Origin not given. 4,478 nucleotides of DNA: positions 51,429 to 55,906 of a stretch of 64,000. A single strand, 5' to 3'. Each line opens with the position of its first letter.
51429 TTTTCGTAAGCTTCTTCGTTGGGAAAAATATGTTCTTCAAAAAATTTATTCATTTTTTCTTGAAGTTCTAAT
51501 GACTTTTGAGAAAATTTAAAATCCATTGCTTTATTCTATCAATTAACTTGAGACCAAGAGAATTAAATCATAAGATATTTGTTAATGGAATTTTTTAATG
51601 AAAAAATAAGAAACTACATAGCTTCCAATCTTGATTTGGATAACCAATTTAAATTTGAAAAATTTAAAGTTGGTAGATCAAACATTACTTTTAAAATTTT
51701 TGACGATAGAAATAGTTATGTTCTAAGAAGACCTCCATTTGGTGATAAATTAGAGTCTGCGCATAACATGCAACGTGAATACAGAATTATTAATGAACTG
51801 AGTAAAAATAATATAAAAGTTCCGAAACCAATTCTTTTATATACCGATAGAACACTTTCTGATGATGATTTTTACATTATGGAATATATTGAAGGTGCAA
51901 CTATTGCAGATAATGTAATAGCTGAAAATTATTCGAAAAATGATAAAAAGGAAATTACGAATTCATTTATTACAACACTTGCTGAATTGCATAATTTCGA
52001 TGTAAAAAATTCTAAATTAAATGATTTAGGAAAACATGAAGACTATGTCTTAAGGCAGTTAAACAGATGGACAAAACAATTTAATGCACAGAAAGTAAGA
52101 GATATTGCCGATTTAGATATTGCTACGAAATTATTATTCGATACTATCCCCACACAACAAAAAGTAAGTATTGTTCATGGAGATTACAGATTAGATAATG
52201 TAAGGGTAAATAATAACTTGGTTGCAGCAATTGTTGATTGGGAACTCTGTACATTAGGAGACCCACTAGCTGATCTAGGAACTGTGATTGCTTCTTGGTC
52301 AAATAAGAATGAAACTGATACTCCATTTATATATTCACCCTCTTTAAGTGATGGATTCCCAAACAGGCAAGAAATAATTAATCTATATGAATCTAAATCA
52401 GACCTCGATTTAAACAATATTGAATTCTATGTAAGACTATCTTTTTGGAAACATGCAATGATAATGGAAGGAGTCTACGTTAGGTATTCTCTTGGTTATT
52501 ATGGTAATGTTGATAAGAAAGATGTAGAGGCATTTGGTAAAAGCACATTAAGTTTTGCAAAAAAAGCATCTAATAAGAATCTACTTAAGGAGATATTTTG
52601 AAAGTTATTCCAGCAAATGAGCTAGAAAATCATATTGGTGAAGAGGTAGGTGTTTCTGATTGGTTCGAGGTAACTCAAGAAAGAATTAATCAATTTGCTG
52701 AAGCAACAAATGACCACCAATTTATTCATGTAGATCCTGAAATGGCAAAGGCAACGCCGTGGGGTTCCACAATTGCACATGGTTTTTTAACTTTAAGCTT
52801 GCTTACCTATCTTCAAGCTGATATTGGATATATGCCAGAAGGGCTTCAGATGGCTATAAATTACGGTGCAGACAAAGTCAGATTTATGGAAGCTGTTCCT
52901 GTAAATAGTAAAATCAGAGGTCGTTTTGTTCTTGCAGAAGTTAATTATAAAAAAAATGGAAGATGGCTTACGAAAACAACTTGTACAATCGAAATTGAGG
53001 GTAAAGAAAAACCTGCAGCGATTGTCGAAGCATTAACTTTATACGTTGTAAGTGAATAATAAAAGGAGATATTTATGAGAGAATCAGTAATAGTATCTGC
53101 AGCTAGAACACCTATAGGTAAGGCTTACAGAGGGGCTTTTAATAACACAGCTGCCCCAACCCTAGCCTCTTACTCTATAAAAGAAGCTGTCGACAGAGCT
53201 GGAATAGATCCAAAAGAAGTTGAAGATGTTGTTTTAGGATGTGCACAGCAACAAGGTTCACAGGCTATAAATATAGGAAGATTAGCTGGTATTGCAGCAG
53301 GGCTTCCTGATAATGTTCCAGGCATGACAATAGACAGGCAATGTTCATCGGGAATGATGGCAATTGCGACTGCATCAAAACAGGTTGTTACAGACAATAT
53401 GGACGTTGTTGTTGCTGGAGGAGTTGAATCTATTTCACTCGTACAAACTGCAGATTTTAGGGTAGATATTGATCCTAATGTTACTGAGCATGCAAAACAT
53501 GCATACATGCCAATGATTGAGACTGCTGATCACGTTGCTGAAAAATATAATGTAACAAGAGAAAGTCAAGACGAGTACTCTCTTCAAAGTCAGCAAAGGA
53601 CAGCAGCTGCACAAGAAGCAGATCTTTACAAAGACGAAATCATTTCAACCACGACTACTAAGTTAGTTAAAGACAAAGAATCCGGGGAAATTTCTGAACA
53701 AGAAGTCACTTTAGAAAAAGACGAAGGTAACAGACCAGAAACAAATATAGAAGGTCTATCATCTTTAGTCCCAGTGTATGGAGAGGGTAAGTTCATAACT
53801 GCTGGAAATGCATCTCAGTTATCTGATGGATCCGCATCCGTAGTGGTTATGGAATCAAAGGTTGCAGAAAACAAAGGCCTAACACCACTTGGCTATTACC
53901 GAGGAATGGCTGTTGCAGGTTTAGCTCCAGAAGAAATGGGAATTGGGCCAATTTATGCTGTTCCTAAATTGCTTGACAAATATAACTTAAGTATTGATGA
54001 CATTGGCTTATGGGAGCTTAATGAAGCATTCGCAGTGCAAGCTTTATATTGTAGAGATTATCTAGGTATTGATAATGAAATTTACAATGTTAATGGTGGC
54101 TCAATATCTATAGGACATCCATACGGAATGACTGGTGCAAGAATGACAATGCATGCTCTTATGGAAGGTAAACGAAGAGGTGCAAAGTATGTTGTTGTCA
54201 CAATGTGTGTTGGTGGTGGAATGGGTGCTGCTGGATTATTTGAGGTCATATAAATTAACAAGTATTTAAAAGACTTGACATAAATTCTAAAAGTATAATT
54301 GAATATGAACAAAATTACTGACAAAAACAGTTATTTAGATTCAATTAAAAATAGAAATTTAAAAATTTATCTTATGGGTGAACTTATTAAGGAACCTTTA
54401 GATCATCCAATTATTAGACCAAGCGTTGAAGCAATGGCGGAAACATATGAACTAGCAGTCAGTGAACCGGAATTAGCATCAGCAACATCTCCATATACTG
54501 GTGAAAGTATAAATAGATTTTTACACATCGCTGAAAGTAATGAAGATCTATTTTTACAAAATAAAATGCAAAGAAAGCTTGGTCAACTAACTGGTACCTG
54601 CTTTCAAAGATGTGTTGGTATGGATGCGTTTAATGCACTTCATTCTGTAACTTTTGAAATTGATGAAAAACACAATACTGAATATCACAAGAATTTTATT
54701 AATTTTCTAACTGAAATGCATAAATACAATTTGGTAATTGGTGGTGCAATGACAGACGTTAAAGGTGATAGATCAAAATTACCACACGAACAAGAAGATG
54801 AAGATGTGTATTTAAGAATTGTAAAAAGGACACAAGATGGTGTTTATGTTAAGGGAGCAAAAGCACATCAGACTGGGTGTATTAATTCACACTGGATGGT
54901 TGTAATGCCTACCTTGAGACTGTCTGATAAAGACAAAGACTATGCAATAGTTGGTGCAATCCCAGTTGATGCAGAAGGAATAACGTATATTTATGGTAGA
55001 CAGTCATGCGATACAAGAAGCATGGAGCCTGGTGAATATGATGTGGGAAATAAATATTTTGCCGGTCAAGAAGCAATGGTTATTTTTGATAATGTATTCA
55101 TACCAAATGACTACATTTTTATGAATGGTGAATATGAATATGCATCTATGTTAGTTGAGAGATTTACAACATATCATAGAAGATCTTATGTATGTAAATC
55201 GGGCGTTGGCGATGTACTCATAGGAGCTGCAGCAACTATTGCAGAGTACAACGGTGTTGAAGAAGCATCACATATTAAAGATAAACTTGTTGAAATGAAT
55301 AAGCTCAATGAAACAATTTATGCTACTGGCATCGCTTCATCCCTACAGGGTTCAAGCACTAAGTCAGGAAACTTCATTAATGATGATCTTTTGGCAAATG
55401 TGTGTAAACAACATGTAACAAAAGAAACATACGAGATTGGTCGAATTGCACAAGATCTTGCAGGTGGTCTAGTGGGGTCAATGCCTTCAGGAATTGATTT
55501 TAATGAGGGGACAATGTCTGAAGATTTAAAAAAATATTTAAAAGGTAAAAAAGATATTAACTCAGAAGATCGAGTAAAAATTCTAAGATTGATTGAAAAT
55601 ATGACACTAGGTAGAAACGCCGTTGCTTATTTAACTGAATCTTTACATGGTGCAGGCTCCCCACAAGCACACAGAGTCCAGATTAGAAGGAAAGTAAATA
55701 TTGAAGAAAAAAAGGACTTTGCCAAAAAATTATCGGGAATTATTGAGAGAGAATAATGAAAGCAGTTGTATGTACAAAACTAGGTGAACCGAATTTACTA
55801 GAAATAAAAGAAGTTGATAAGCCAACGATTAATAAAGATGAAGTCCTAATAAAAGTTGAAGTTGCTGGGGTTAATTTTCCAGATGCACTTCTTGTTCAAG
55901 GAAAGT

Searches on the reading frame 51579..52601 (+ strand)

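Call 62: search_protein_families(library=pfam, proteins=[window:51579-52601:+], max_evalue=0.01)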
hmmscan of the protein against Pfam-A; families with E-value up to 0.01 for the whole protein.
window:51579-52601:+ (340 aa): 3 families
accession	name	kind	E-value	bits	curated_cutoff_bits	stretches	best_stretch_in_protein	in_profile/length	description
PF01636.29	APH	-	2.7e-42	145.6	23.2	1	26-243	2-216/239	Phosphotransferase enzyme family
PF03881.20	Fructosamin_kin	-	2e-05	24.4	22.4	1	25-271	21-262/288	Fructosamine kinase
PF01163.29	RIO1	-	7.7e-05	22.8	22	1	54-134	45-117/187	RIO domain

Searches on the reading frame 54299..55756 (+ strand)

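Call 62: search_protein_families(library=pfam, proteins=[window:54299-55756:+], max_evalue=0.01)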
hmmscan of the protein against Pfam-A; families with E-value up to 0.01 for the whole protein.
window:54299-55756:+ (485 aa): 2 families
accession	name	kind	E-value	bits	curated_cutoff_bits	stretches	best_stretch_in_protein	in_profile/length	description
PF11794.13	HpaB_N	-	1.3e-88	297.6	35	1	10-275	3-270/270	4-hydroxyphenylacetate 3-hydroxylase N terminal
PF03241.18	HpaB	-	6.2e-64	215.3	25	1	282-479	1-201/202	4-hydroxyphenylacetate 3-hydroxylase C terminal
